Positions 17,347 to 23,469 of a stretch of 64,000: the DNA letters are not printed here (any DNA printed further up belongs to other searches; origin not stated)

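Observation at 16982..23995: IgA1-protease/ZmpB-type giant metalloprotease on a mini-island bracketed by two IS3 remnants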

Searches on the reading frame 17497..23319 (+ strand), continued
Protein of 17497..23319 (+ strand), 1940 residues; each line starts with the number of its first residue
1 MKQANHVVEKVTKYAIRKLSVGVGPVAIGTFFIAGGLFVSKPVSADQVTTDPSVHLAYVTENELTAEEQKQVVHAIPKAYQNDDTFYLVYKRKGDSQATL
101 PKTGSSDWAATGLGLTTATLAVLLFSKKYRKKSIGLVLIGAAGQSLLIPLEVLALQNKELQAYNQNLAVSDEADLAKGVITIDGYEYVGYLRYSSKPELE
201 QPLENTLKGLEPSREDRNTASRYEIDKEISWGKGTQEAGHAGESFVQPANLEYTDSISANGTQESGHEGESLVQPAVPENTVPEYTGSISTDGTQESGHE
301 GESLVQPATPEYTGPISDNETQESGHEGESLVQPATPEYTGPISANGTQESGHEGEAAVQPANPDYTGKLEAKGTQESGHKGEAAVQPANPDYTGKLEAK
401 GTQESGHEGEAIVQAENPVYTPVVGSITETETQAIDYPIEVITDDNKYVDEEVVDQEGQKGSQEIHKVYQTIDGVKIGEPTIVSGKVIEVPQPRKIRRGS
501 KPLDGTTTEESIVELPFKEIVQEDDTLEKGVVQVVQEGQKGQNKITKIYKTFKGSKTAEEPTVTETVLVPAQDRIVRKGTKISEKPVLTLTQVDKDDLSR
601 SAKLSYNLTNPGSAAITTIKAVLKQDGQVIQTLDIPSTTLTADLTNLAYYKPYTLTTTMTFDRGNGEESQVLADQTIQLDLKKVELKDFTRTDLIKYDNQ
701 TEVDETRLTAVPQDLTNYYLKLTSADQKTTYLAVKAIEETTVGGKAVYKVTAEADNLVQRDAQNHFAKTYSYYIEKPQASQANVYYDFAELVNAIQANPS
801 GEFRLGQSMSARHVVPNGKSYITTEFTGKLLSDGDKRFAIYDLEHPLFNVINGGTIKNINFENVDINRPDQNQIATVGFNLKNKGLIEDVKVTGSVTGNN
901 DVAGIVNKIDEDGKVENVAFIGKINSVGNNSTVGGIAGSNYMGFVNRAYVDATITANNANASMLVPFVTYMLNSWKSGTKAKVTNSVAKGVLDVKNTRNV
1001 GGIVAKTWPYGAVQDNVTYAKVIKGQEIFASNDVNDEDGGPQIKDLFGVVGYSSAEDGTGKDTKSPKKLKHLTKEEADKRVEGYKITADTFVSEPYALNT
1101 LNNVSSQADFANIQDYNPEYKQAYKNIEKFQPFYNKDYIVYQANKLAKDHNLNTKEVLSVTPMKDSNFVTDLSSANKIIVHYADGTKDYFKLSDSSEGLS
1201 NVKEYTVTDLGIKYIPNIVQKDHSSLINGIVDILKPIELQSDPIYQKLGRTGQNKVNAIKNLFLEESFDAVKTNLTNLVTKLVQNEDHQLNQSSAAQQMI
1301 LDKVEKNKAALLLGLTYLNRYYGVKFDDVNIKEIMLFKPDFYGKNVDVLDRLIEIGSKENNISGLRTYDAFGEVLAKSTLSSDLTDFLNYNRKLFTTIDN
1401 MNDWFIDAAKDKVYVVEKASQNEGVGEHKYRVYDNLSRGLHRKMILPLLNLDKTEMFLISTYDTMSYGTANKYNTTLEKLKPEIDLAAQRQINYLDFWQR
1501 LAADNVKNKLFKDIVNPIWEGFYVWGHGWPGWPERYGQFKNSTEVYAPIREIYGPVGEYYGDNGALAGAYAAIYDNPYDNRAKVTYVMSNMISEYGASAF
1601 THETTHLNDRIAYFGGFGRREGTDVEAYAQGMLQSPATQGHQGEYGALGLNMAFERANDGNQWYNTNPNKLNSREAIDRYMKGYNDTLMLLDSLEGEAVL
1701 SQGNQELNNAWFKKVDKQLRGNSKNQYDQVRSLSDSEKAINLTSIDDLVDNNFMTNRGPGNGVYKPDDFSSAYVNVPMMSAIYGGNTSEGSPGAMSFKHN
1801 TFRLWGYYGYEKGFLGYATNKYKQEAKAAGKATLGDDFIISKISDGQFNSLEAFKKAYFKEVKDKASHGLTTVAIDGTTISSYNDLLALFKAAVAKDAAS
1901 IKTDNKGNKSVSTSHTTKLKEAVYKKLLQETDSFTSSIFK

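Call 16: find_homologous_proteins(query=window:17497-23316:+, max_evalue=1e-20)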
Query window:17497-23316:+ (1940 aa): 3693 proteins with E <= 1e-20 among 8000 candidates; the best 120 are listed.
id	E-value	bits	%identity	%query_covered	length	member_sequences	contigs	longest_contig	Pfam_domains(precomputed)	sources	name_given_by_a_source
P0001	0.0e+0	4443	96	88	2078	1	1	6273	PF05342.20,PF04650.23,PF07580.21,PF07501.18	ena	-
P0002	0.0e+0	4419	94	88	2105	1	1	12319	PF05342.20,PF04650.23,PF07580.21,PF07501.18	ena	-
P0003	0.0e+0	4416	91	91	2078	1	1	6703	PF05342.20,PF04650.23,PF07580.21,PF07501.18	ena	-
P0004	0.0e+0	4414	91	91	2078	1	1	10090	PF05342.20,PF04650.23,PF07580.21,PF07501.18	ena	-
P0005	0.0e+0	4411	91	91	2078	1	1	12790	PF05342.20,PF04650.23,PF07580.21,PF07501.18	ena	-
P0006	0.0e+0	4411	94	88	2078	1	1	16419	PF05342.20,PF04650.23,PF07580.21,PF07501.18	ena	-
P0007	0.0e+0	4407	91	91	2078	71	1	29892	PF05342.20,PF04650.23,PF07580.21,PF07501.18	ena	-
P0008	0.0e+0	4404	91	91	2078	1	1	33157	PF05342.20,PF04650.23,PF07580.21,PF07501.18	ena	-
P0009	0.0e+0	4403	91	91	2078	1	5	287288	PF05342.20,PF04650.23,PF07580.21,PF07501.18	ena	-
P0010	0.0e+0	4387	91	91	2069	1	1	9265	PF05342.20,PF04650.23,PF07580.21,PF07501.18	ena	-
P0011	0.0e+0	4375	94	88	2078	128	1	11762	PF05342.20,PF04650.23,PF07580.21,PF07501.18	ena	-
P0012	0.0e+0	4371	95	100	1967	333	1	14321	PF05342.20,PF04650.23,PF07580.21,PF07501.18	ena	-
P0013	0.0e+0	4363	94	88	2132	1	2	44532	PF05342.20,PF04650.23,PF07580.21,PF07501.18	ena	-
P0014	0.0e+0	4357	93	88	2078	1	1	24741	PF05342.20,PF04650.23,PF07580.21,PF07501.18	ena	-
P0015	0.0e+0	4354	93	88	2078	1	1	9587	PF05342.20,PF04650.23,PF07580.21,PF07501.18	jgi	-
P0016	0.0e+0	4352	90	91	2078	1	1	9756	PF05342.20,PF04650.23,PF07580.21,PF07501.18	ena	-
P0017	0.0e+0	4350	94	88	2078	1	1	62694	PF05342.20,PF04650.23,PF07580.21,PF07501.18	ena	-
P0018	0.0e+0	4347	94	88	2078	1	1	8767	PF05342.20,PF04650.23,PF07580.21,PF07501.18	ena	-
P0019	0.0e+0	4294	93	88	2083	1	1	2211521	PF05342.20,PF04650.23,PF07580.21,PF07501.18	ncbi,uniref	ncbi:ZmpA/ZmpB/ZmpC family metallo-endopeptidase [Streptococcus sp. FSL R7-0248]|uniref:ZmpA/ZmpB/Zm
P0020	0.0e+0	4293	94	88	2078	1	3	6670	PF05342.20,PF04650.23,PF07580.21,PF07501.18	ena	-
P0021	0.0e+0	4293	94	88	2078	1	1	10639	PF05342.20,PF04650.23,PF07580.21,PF07501.18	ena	-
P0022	0.0e+0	4291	94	88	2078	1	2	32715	PF05342.20,PF04650.23,PF07580.21,PF07501.18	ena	-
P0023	0.0e+0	4290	94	88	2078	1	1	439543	PF05342.20,PF04650.23,PF07580.21,PF07501.18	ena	-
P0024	0.0e+0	4290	93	88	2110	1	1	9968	PF05342.20,PF04650.23,PF07580.21,PF07501.18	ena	-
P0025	0.0e+0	4289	94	88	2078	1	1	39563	PF05342.20,PF04650.23,PF07580.21,PF07501.18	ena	-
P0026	0.0e+0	4289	94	88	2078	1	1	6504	PF05342.20,PF04650.23,PF07580.21,PF07501.18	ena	-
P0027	0.0e+0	4289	94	88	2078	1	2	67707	PF05342.20,PF04650.23,PF07580.21,PF07501.18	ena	-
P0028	0.0e+0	4289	94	88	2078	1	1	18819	PF05342.20,PF04650.23,PF07580.21,PF07501.18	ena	-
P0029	0.0e+0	4289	94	88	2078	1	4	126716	PF05342.20,PF04650.23,PF07580.21,PF07501.18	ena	-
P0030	0.0e+0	4289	93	88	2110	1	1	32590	PF05342.20,PF04650.23,PF07580.21,PF07501.18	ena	-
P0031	0.0e+0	4288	94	88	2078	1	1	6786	PF05342.20,PF04650.23,PF07580.21,PF07501.18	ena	-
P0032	0.0e+0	4288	94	88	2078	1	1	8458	PF05342.20,PF04650.23,PF07580.21,PF07501.18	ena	-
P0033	0.0e+0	4288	94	88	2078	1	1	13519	PF05342.20,PF04650.23,PF07580.21,PF07501.18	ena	-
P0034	0.0e+0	4287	94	88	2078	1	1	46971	PF05342.20,PF04650.23,PF07580.21,PF07501.18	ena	-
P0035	0.0e+0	4287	94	88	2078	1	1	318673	PF05342.20,PF04650.23,PF07580.21,PF07501.18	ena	-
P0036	0.0e+0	4287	94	88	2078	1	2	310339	PF05342.20,PF04650.23,PF07580.21,PF07501.18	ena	-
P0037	0.0e+0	4285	94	88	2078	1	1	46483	PF05342.20,PF04650.23,PF07580.21,PF07501.18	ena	-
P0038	0.0e+0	4283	94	88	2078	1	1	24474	PF05342.20,PF04650.23,PF07580.21,PF07501.18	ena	-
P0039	0.0e+0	4282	93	88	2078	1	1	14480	PF05342.20,PF04650.23,PF07580.21,PF07501.18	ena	-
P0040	0.0e+0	4282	94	88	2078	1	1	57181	PF05342.20,PF04650.23,PF07580.21,PF07501.18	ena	-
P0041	0.0e+0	4281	94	88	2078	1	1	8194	PF05342.20,PF04650.23,PF07580.21,PF07501.18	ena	-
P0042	0.0e+0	4280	93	88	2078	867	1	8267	PF05342.20,PF04650.23,PF07580.21,PF07501.18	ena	-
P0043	0.0e+0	4279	94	88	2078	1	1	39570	PF05342.20,PF04650.23,PF07580.21,PF07501.18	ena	-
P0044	0.0e+0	4278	94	88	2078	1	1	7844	PF05342.20,PF04650.23,PF07580.21,PF07501.18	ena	-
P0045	0.0e+0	4277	94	88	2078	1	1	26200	PF05342.20,PF04650.23,PF07580.21,PF07501.18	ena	-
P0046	0.0e+0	4276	87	100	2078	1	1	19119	PF05342.20,PF04650.23,PF07580.21,PF07501.18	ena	-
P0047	0.0e+0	4275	94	88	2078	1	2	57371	PF05342.20,PF04650.23,PF07580.21,PF07501.18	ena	-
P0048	0.0e+0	4274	94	88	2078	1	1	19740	PF05342.20,PF04650.23,PF07580.21,PF07501.18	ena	-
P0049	0.0e+0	4272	94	88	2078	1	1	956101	PF05342.20,PF04650.23,PF07580.21,PF07501.18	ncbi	ncbi:ZmpA/ZmpB/ZmpC family metallo-endopeptidase [Streptococcus salivarius]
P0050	0.0e+0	4270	94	88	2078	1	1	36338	PF05342.20,PF04650.23,PF07580.21,PF07501.18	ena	-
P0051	0.0e+0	4269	94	88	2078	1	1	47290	PF05342.20,PF04650.23,PF07580.21,PF07501.18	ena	-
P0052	0.0e+0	4269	94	88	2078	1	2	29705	PF05342.20,PF04650.23,PF07580.21,PF07501.18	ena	-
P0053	0.0e+0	4269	93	88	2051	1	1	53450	PF05342.20,PF04650.23,PF07580.21,PF07501.18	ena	-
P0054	0.0e+0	4268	94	88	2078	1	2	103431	PF05342.20,PF04650.23,PF07580.21,PF07501.18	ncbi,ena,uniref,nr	ncbi:ZmpA/ZmpB/ZmpC family metallo-endopeptidase [Streptococcus salivarius]|uniref:ZmpA/ZmpB/ZmpC fa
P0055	0.0e+0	4268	94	88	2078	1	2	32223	PF05342.20,PF04650.23,PF07580.21,PF07501.18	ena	-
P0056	0.0e+0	4268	94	88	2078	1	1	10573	PF05342.20,PF04650.23,PF07580.21,PF07501.18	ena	-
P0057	0.0e+0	4268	94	88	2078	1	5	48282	PF05342.20,PF04650.23,PF07580.21,PF07501.18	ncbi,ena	-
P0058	0.0e+0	4268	94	88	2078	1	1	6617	PF05342.20,PF04650.23,PF07580.21,PF07501.18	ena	-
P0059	0.0e+0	4267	93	88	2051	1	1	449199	PF05342.20,PF04650.23,PF07580.21,PF07501.18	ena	-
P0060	0.0e+0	4267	91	91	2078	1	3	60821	PF05342.20,PF04650.23,PF07580.21,PF07501.18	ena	-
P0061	0.0e+0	4267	88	100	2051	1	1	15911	PF05342.20,PF04650.23,PF07580.21,PF07501.18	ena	-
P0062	0.0e+0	4265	94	88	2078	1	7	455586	PF05342.20,PF04650.23,PF07580.21,PF07501.18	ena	-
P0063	0.0e+0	4265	94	88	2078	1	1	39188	PF05342.20,PF04650.23,PF07580.21,PF07501.18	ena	-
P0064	0.0e+0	4264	88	100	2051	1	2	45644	PF05342.20,PF04650.23,PF07580.21,PF07501.18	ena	-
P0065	0.0e+0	4263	94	88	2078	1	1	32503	PF05342.20,PF04650.23,PF07580.21,PF07501.18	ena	-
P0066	0.0e+0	4263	93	88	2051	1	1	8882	PF05342.20,PF04650.23,PF07580.21,PF07501.18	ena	-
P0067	0.0e+0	4262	94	88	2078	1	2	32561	PF05342.20,PF04650.23,PF07580.21,PF07501.18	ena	-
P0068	0.0e+0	4262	94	88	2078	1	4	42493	PF05342.20,PF04650.23,PF07580.21,PF07501.18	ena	-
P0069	0.0e+0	4262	94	88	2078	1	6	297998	PF05342.20,PF04650.23,PF07580.21,PF07501.18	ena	-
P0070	0.0e+0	4261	94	88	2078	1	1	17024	PF05342.20,PF04650.23,PF07580.21,PF07501.18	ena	-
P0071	0.0e+0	4261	88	100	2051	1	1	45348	PF05342.20,PF04650.23,PF07580.21,PF07501.18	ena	-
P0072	0.0e+0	4260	92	91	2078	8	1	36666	PF05342.20,PF04650.23,PF07580.21,PF07501.18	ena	-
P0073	0.0e+0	4259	93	88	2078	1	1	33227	PF05342.20,PF04650.23,PF07580.21,PF07501.18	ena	-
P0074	0.0e+0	4259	87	100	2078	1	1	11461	PF05342.20,PF04650.23,PF07580.21,PF07501.18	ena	-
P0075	0.0e+0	4257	87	100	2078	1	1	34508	PF05342.20,PF04650.23,PF07580.21,PF07501.18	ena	-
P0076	0.0e+0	4257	93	88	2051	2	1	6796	PF05342.20,PF04650.23,PF07580.21,PF07501.18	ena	-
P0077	0.0e+0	4257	94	88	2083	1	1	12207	PF05342.20,PF04650.23,PF07580.21,PF07501.18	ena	-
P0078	0.0e+0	4255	93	88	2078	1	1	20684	PF05342.20,PF04650.23,PF07580.21,PF07501.18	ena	-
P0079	0.0e+0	4254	91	91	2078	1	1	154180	PF05342.20,PF04650.23,PF07580.21,PF07501.18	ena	-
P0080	0.0e+0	4253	93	88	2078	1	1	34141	PF05342.20,PF04650.23,PF07580.21,PF07501.18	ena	-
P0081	0.0e+0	4252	93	88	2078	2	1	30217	PF05342.20,PF04650.23,PF07580.21,PF07501.18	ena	-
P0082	0.0e+0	4252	88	100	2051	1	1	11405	PF05342.20,PF04650.23,PF07580.21,PF07501.18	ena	-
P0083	0.0e+0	4250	94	88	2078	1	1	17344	PF05342.20,PF04650.23,PF07580.21,PF07501.18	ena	-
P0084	0.0e+0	4249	93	88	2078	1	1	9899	PF05342.20,PF04650.23,PF07580.21,PF07501.18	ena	-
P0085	0.0e+0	4248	95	88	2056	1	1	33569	PF05342.20,PF04650.23,PF07580.21,PF07501.18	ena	-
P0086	0.0e+0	4248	92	88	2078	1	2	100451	PF05342.20,PF04650.23,PF07580.21,PF07501.18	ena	-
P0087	0.0e+0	4245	92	88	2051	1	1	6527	PF05342.20,PF04650.23,PF07580.21,PF07501.18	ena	-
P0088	0.0e+0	4244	93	88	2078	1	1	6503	PF05342.20,PF04650.23,PF07580.21,PF07501.18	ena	-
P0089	0.0e+0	4243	92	88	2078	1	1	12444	PF05342.20,PF04650.23,PF07580.21,PF07501.18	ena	-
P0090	0.0e+0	4241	94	88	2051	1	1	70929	PF05342.20,PF04650.23,PF07580.21,PF07501.18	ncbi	ncbi:ZmpA/ZmpB/ZmpC family metallo-endopeptidase [Streptococcus salivarius]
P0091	0.0e+0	4240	88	100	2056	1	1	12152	PF05342.20,PF04650.23,PF07580.21,PF07501.18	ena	-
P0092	0.0e+0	4240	92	88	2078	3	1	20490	PF05342.20,PF04650.23,PF07580.21,PF07501.18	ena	-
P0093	0.0e+0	4239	92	88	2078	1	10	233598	PF05342.20,PF04650.23,PF07580.21,PF07501.18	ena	-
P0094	0.0e+0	4238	92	88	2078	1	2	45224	PF05342.20,PF04650.23,PF07580.21,PF07501.18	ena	-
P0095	0.0e+0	4238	93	88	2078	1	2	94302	PF05342.20,PF04650.23,PF07580.21,PF07501.18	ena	-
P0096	0.0e+0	4236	93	88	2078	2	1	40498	PF05342.20,PF04650.23,PF07580.21,PF07501.18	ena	-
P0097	0.0e+0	4236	89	100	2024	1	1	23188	PF05342.20,PF04650.23,PF07580.21,PF07501.18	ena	-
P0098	0.0e+0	4235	86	100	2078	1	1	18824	PF05342.20,PF04650.23,PF07580.21,PF07501.18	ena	-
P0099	0.0e+0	4235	92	88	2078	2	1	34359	PF05342.20,PF04650.23,PF07580.21,PF07501.18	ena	-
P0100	0.0e+0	4235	94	88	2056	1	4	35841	PF05342.20,PF04650.23,PF07580.21,PF07501.18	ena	-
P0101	0.0e+0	4234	93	88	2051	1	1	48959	PF05342.20,PF04650.23,PF07580.21,PF07501.18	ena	-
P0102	0.0e+0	4234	93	88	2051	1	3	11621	PF05342.20,PF04650.23,PF07580.21,PF07501.18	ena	-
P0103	0.0e+0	4233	93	88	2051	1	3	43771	PF05342.20,PF04650.23,PF07580.21,PF07501.18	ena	-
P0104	0.0e+0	4232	92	88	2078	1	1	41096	PF05342.20,PF04650.23,PF07580.21,PF07501.18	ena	-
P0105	0.0e+0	4230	92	88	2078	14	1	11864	PF05342.20,PF04650.23,PF07580.21,PF07501.18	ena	-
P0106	0.0e+0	4230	93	88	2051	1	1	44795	PF05342.20,PF04650.23,PF07580.21,PF07501.18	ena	-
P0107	0.0e+0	4229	86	100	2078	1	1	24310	PF05342.20,PF04650.23,PF07580.21,PF07501.18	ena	-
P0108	0.0e+0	4229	94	88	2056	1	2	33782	PF05342.20,PF04650.23,PF07580.21,PF07501.18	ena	-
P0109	0.0e+0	4228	94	88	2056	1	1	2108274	PF05342.20,PF04650.23,PF07580.21,PF07501.18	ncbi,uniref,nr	ncbi:peptidase M26 [Streptococcus salivarius]|uniref:ZmpA/ZmpB/ZmpC family metallo-endopeptidase n=1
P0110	0.0e+0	4228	92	88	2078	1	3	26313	PF05342.20,PF04650.23,PF07580.21,PF07501.18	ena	-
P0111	0.0e+0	4228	92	88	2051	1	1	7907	PF05342.20,PF04650.23,PF07580.21,PF07501.18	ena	-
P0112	0.0e+0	4226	94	88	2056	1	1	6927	PF05342.20,PF04650.23,PF07580.21,PF07501.18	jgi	-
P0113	0.0e+0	4224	93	88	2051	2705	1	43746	PF05342.20,PF04650.23,PF07580.21,PF07501.18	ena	-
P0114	0.0e+0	4222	92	88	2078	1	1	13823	PF05342.20,PF04650.23,PF07580.21,PF07501.18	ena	-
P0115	0.0e+0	4222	92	88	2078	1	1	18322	PF05342.20,PF04650.23,PF07580.21,PF07501.18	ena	-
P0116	0.0e+0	4221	91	91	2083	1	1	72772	PF05342.20,PF04650.23,PF07580.21,PF07501.18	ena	-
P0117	0.0e+0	4221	92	88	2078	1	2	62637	PF05342.20,PF04650.23,PF07580.21,PF07501.18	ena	-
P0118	0.0e+0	4220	92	88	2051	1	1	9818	PF05342.20,PF04650.23,PF07580.21,PF07501.18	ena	-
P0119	0.0e+0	4218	92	88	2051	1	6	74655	PF05342.20,PF04650.23,PF07580.21,PF07501.18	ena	-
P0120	0.0e+0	4218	92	88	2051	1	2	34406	PF05342.20,PF04650.23,PF07580.21,PF07501.18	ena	-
